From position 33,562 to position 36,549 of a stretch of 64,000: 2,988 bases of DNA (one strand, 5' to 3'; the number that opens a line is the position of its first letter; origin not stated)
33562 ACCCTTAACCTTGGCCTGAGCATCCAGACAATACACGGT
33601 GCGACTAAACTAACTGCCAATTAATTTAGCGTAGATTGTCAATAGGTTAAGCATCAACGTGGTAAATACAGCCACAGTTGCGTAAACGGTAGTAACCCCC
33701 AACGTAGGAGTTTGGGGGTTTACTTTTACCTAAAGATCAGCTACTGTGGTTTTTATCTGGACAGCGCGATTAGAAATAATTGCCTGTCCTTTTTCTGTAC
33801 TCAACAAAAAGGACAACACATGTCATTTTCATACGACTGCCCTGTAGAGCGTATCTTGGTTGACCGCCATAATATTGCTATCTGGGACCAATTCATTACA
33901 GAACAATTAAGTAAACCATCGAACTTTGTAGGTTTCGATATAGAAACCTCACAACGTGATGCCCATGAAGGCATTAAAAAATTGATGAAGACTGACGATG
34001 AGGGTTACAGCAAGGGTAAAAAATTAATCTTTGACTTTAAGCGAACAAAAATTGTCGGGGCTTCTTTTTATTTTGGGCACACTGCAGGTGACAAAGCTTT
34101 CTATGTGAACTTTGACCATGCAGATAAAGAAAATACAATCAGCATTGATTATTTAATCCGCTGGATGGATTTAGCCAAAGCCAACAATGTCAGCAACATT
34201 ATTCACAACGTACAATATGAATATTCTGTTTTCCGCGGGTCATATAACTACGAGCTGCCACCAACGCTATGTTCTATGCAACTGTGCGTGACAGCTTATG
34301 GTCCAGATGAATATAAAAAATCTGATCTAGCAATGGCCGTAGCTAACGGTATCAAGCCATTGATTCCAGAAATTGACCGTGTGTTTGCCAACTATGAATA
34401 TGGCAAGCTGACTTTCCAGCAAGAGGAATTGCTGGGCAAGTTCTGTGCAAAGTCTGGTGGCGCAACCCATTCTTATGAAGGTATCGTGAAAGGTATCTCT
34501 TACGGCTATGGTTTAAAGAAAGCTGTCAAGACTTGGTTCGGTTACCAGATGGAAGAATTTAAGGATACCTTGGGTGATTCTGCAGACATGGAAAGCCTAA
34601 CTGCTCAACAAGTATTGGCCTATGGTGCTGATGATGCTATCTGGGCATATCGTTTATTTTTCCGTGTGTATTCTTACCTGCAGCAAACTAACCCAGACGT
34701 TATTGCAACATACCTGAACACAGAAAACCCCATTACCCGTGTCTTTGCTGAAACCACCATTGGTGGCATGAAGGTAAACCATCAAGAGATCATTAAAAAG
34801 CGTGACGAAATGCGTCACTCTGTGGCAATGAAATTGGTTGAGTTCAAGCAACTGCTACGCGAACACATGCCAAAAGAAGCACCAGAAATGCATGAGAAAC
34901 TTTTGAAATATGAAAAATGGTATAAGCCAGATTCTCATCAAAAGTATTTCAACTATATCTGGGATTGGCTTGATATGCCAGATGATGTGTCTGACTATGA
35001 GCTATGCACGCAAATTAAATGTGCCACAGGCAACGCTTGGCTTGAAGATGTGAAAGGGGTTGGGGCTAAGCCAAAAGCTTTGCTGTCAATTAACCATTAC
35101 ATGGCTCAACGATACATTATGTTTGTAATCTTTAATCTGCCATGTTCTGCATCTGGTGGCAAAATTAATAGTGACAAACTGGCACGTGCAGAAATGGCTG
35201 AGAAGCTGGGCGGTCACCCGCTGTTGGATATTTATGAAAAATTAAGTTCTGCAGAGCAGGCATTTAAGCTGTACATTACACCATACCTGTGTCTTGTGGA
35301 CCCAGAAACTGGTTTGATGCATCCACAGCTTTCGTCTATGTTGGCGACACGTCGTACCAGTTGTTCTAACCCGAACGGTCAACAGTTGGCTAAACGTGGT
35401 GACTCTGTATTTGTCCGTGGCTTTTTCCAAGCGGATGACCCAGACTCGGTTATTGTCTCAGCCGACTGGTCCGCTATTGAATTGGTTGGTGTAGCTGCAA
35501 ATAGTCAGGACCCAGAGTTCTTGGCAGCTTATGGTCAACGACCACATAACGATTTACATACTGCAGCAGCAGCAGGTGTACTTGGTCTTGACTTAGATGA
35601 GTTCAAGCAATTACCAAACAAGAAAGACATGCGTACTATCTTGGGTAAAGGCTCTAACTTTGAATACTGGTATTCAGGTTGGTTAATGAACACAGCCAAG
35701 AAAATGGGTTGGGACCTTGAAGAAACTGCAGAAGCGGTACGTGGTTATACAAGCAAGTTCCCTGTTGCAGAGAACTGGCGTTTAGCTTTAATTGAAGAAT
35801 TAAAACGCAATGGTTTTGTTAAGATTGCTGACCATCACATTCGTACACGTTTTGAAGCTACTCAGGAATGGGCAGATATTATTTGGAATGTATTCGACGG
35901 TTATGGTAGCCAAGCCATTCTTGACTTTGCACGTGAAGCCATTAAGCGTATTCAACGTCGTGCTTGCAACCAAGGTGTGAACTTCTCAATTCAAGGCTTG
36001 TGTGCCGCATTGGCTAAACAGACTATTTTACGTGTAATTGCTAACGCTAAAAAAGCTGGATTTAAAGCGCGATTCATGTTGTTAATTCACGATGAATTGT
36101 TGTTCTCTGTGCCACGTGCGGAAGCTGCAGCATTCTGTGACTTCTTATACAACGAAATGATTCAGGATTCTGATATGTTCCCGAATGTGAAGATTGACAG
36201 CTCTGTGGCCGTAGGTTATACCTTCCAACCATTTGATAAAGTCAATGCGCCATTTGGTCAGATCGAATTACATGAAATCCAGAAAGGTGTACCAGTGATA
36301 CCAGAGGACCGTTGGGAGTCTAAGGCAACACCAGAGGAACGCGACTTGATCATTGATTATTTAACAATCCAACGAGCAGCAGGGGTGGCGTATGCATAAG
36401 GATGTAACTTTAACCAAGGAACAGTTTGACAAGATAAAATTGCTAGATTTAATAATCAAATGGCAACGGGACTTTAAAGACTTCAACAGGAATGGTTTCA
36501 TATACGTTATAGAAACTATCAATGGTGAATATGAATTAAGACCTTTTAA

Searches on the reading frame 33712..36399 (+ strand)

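Call 33: search_protein_families(library=phrogs, proteins=[window:33712-36399:+], max_evalue=0.00001)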
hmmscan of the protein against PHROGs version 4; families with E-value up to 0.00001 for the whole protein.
window:33712-36399:+ (895 aa): 3 families
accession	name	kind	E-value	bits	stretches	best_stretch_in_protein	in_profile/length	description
phrog_17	-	DNA, RNA and nucleotide metabolism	3.8e-63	215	1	58-838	658-1230/1445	DNA polymerase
phrog_2573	-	DNA, RNA and nucleotide metabolism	4.9e-17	63.1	1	574-806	11-235/336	DNA polymerase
phrog_5995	-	DNA, RNA and nucleotide metabolism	4.7e-10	40.4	1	661-836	13-173/236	DNA polymerase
